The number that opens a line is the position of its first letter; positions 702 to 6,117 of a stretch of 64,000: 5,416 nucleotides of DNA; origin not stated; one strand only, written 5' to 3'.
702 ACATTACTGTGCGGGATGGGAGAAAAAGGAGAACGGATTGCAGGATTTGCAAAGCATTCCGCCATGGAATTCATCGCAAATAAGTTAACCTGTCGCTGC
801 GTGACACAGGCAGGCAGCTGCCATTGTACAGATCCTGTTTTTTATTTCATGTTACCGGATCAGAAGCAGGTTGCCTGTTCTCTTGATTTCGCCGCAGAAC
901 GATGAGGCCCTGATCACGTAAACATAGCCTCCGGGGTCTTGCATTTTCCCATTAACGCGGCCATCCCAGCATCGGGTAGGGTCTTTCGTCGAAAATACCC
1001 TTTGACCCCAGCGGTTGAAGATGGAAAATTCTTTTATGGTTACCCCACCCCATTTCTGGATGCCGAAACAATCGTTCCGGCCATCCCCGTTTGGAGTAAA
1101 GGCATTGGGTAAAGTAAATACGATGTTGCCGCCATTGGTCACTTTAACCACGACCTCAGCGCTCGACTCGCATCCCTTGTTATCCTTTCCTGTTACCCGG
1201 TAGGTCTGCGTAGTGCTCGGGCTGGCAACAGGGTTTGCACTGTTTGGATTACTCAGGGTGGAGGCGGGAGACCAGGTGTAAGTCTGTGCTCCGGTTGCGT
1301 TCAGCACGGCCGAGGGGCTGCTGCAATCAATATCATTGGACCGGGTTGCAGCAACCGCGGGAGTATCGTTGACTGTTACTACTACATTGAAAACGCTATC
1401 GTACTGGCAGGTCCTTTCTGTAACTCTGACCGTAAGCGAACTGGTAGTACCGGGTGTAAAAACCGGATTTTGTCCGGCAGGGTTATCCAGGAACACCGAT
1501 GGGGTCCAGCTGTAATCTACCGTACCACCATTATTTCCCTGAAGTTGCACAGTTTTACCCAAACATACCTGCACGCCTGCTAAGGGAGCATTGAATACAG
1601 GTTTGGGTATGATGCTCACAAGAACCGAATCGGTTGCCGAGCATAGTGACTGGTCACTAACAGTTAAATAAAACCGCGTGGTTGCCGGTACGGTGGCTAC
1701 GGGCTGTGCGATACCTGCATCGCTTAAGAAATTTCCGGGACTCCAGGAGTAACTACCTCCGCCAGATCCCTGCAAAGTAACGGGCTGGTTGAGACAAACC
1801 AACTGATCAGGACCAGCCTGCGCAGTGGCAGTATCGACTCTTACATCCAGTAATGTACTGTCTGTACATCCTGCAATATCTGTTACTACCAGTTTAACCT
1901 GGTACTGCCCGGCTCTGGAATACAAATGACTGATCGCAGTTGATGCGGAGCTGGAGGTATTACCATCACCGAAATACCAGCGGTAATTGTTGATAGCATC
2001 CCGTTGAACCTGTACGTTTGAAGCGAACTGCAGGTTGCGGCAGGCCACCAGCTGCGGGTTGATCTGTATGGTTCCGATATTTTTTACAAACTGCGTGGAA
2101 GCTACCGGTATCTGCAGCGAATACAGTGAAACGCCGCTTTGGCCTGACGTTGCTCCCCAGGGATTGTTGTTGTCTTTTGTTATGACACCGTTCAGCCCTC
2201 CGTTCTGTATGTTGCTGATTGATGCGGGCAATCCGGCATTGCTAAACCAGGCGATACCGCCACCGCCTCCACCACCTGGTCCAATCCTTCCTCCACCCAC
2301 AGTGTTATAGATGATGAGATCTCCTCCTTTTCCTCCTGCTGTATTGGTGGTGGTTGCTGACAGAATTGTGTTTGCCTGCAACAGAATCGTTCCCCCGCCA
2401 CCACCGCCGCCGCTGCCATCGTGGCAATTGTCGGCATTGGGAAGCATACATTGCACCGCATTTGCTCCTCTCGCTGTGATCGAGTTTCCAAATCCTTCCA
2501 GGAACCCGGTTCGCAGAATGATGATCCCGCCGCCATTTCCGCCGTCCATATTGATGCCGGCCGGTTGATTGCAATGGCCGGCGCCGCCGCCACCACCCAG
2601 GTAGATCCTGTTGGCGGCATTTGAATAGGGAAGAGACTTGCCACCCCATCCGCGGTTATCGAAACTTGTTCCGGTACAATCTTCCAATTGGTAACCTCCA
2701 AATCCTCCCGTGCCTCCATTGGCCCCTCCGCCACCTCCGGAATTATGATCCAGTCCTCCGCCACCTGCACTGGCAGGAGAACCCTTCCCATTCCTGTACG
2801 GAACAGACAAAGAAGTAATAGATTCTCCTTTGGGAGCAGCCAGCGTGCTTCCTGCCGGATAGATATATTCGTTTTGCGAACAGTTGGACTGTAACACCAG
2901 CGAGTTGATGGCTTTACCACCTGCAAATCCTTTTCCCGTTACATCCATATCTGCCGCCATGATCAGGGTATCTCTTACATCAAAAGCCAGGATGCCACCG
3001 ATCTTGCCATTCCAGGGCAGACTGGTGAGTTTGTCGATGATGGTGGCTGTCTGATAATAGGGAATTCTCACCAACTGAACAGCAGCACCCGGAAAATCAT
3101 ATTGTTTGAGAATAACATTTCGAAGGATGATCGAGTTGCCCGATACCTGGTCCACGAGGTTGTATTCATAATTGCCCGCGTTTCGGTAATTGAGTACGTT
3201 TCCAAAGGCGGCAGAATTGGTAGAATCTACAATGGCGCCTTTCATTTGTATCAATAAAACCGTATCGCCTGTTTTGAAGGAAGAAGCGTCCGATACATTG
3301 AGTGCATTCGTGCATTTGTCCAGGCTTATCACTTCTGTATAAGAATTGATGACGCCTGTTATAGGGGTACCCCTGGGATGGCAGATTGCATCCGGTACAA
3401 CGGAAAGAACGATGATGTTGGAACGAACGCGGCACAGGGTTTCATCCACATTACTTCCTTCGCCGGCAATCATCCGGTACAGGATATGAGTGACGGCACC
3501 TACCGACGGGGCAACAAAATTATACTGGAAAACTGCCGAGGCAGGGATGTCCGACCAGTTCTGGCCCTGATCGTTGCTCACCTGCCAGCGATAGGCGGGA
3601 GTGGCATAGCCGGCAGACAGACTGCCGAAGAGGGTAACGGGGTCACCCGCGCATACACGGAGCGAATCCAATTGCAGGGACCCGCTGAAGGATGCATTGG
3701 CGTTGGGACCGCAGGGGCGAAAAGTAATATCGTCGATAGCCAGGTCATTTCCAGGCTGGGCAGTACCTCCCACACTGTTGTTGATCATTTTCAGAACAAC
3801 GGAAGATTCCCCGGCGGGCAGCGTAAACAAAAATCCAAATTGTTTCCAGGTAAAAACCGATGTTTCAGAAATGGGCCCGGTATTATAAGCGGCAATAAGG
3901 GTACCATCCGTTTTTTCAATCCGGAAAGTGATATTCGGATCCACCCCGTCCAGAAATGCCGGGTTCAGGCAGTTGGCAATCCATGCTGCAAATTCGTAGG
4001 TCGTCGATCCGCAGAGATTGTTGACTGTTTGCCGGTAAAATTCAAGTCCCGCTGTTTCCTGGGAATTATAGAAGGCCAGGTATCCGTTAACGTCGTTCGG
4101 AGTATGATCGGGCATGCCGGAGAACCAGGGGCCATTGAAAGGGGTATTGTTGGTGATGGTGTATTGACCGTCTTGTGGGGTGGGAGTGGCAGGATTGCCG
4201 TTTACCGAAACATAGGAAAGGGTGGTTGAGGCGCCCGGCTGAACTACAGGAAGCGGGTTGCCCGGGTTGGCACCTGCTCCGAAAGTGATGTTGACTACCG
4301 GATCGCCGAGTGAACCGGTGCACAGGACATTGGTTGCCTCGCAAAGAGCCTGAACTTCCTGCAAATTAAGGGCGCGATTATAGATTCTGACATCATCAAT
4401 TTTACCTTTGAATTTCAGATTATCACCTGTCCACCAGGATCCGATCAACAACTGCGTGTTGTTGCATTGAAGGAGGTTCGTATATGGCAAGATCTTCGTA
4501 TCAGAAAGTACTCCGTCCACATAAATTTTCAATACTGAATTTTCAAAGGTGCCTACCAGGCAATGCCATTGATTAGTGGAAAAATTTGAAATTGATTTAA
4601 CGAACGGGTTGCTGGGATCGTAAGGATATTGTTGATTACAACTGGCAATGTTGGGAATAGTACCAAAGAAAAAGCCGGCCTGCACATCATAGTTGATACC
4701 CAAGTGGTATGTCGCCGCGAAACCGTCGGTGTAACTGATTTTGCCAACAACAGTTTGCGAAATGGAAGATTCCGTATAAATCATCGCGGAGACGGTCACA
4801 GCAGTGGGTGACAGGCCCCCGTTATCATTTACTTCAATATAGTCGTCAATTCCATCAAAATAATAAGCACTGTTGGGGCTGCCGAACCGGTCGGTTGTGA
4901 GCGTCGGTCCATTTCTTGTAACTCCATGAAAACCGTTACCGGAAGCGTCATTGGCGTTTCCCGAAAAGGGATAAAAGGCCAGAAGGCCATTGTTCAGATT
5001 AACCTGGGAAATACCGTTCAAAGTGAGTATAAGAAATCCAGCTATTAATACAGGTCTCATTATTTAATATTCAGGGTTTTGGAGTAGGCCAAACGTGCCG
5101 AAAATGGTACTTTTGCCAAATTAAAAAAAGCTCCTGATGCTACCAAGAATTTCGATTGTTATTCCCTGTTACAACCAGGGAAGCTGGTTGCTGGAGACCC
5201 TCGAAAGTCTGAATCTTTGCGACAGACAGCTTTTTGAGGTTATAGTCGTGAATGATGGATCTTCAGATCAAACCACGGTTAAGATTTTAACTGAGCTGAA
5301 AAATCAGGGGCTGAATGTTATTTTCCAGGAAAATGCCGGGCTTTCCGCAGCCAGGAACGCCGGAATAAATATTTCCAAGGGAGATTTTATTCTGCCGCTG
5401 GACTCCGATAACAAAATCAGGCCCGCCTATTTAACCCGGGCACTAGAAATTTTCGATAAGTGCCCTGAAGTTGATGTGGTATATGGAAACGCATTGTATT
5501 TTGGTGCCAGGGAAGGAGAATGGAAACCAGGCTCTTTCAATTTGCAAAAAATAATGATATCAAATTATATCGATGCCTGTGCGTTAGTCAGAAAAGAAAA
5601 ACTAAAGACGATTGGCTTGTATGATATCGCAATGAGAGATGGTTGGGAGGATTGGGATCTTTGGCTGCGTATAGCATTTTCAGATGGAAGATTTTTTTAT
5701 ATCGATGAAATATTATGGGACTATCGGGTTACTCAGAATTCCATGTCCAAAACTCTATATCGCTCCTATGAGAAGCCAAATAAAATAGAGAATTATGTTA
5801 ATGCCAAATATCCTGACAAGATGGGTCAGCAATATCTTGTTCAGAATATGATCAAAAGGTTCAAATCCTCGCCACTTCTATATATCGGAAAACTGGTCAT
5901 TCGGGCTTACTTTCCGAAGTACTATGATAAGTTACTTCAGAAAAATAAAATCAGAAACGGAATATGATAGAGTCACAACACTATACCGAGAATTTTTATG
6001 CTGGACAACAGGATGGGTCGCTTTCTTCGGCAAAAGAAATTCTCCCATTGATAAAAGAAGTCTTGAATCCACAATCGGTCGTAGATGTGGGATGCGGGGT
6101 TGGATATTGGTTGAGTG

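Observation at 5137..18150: Two convergent glycan-modification operons (GtrB-like GT2 + YfhO GT-C + GT2/GT4 + three methyltransferases) with an embedded propeller sensor kinase and LytTR regulator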

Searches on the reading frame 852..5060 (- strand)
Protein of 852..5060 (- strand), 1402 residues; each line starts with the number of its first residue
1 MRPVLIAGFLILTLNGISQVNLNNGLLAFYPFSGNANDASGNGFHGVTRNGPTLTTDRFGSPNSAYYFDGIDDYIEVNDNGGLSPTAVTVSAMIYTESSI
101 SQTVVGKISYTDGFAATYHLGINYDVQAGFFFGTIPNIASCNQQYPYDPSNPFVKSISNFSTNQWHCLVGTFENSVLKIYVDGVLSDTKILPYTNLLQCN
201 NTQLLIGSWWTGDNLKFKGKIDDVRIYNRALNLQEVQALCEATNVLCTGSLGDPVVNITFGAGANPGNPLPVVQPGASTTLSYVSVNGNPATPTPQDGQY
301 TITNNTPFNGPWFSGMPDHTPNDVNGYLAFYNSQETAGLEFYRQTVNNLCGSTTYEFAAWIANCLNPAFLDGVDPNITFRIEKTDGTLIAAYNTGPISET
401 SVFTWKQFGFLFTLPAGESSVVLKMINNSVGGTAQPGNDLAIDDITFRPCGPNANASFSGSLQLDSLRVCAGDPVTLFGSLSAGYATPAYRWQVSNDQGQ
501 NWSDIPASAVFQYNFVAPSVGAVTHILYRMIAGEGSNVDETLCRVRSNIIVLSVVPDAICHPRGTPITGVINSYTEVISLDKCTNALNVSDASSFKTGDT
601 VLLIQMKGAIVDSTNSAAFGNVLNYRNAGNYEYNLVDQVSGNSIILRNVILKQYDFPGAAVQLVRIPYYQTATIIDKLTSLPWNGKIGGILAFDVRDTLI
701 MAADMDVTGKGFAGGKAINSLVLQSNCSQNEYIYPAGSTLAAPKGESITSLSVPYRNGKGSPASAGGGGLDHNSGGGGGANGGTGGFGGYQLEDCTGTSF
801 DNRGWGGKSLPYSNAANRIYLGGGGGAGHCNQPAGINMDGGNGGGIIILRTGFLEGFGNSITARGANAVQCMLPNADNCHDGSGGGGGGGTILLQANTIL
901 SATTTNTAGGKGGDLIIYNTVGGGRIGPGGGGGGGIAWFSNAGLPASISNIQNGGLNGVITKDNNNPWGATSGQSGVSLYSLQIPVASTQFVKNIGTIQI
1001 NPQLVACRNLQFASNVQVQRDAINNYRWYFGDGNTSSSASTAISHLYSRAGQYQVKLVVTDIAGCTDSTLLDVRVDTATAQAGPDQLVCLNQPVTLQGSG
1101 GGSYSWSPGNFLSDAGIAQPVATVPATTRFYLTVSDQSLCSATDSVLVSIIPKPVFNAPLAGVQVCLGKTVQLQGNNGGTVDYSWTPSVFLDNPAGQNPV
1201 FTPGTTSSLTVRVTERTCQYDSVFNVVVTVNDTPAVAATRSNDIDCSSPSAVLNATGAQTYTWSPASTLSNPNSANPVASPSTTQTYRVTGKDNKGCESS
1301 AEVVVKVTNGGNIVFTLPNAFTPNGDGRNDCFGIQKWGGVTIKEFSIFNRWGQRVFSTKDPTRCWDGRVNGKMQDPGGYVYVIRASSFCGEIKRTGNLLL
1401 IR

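Call 77: search_protein_families(library=pfam, proteins=[window:852-5060:-], max_evalue=0.00001)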
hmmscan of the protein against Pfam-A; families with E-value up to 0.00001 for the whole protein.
window:852-5060:- (1402 aa): 5 families
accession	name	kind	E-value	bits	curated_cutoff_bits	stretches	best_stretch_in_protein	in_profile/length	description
PF13385.13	Laminin_G_3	-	1.4e-21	77.7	27.6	1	69-237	1-151/151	Concanavalin A-like lectin/glucanases superfamily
PF13585.12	CHU_C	-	1.1e-17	64.3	27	1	1316-1385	2-72/86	CHU_C Type IX secretion signal domain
PF18911.6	PKD_4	-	2.9e-14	53.3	27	1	1004-1070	14-79/85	PKD domain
PF00801.26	PKD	-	6.4e-10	39.3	23.5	1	1005-1069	12-75/80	PKD domain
PF22352.2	K319L-like_PKD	-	1.9e-08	34.6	27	0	1017-1075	22-84/84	K319L-like, PKD domain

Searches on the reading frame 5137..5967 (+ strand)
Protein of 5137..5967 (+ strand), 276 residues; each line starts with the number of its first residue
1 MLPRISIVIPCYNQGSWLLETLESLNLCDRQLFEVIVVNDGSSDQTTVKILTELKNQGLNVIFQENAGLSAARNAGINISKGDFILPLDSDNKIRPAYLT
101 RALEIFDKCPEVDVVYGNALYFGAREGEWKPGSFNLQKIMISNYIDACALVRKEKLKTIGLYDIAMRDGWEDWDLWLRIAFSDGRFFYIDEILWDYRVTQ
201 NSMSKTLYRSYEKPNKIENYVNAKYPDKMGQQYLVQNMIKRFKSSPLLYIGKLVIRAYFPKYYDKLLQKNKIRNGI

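Call 3: search_protein_families(library=pfam, proteins=[window:5137-5967:+], max_evalue=0.01)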
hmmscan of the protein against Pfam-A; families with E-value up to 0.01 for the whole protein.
window:5137-5967:+ (276 aa): 3 families
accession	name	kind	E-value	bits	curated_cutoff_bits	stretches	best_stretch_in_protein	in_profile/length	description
PF00535.33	Glycos_transf_2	-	5.8e-29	101.6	23.3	1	6-146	1-154/168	Glycosyl transferase family 2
PF13641.12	Glyco_tranf_2_3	-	1.1e-12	49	27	1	3-115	1-119/230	Glycosyltransferase like family 2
PF10111.15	Glyco_tranf_2_2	-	1.2e-12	48.3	27.3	1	6-105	1-105/276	Glycosyltransferase like family 2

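Call 4: search_protein_families(library=ncbifam, proteins=[window:5137-5967:+], max_evalue=0.01)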
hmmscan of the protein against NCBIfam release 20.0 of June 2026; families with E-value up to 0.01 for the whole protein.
window:5137-5967:+ (276 aa): 25 families
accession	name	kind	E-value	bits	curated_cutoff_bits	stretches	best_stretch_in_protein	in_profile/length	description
NF007482.0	PRK10073.1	equivalog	3.8e-24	85.3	423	1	3-130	6-133/334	glycosyltransferase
NF041875.1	EPS_EpsD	equivalog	3.7e-21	75.9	370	1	5-117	1-114/325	exopolysaccharide biosynthesis glycosyltransferase EpsD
NF047683.1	TeichurnBiosyTuaG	equivalog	1.4e-18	67.5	400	1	3-210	6-217/252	teichuronic acid biosynthesis protein TuaG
TIGR03937.1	PgaC_IcaA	equivalog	1.9e-18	66.6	422.3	1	3-118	45-162/407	poly-beta-1,6-N-acetyl-D-glucosamine synthase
TIGR03965.1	mycofact_glyco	equivalog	1.7e-17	63.5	280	1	3-118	74-190/467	mycofactocin biosynthesis glycosyltransferase MftF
NF038299.1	EPS_HpsN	equivalog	2e-14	53.3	425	1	3-119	1-119/317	hormogonium polysaccharide biosynthesis glycosyltransferase HpsN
NF053739.1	GlytfEpsEBac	equivalog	1.2e-12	47.4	450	1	3-208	1-214/265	glycosyltransferase EpsE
TIGR04283.1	glyco_like_mftF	equivalog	2.1e-12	47.1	182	1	5-180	1-170/221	TIGR04283 family arsenosugar biosynthesis glycosyltransferase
TIGR03111.1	glyc2_xrt_Gpos1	hypoth_equivalog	8.6e-12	44.6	363.95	1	2-120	48-170/439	TIGR03111 family XrtG-associated glycosyltransferase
NF038302.1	EPS_HpsE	equivalog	3.5e-11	42.6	300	1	5-114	3-119/307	hormogonium polysaccharide biosynthesis glycosyltransferase HpsE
NF007986.1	PRK10714.1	equivalog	6.1e-10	38.6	529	1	4-108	7-117/316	undecaprenyl-phosphate 4-deoxy-4-formamido-L-arabinose transferase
TIGR04242.1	nodulat_NodC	equivalog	1.1e-09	37.8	550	1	2-117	47-166/395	chitooligosaccharide synthase NodC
TIGR04017.1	WcaA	equivalog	2.1e-09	37.4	495.75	1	3-133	5-136/279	colanic acid biosynthesis glycosyltransferase WcaA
NF007453.0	PRK10018.1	equivalog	3.3e-09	36.8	382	1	3-135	6-139/280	colanic acid biosynthesis glycosyltransferase WcaA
NF047588.1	GlcsyltransPgfSStrep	equivalog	3.7e-09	36.2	500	1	4-118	2-120/308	glycosyltransferase PgfS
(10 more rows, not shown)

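Call 70: search_solved_structures(query=window:5137-5967:+, max_evalue=0.01)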
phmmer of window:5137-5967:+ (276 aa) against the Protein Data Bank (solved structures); distinct sequences matched with E-value up to 0.01: 34.
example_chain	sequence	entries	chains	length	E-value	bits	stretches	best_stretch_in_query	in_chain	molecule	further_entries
2z87_A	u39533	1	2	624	2.4e-18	69.4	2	2-136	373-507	Chondroitin synthase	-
2z86_A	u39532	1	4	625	2.4e-18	69.4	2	2-136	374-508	Chondroitin synthase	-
5hea_A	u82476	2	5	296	1.9e-14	56.6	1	5-114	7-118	Putative glycosyltransferase (GalT1)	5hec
6p61_A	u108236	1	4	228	9.3e-14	54.3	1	3-203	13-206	Glycosyltransferase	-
9jma_A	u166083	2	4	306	9.4e-12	47.7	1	5-181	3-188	GalNAc(5)-diNAcBac-PP-undecaprenol beta-1,3-glucosyltransferase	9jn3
3bcv_A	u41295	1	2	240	4.9e-09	38.8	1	1-96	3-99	Putative glycosyltransferase protein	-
5tze_C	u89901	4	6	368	8.5e-09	38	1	4-108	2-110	Glycosyl transferase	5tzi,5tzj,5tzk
5tz8_A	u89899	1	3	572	1.9e-08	36.9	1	4-108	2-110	Glycosyl transferase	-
5eke_A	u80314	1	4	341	2e-08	36.8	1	5-119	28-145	Uncharacterized glycosyltransferase sll0501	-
5ekp_C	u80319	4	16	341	2.8e-08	36.3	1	5-119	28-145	Uncharacterized glycosyltransferase sll0501 | Glycosyltransferase sll0501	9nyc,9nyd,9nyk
9nye_A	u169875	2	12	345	2.9e-08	36.3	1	5-119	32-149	Glycosyltransferase sll0501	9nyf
9bhc_C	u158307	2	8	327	4.6e-08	35.6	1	3-105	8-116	Undecaprenyl-phosphate 4-deoxy-4-formamido-L-arabinose transferase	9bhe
8vxh_A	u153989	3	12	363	5.8e-08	35.3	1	3-105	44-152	Undecaprenyl-phosphate 4-deoxy-4-formamido-L-arabinose transferase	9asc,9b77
9omm_A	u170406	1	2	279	6.2e-08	35.2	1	5-169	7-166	Glycosyltransferase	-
9omj_A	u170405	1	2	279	6.8e-08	35.1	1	5-168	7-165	Glycosyltransferase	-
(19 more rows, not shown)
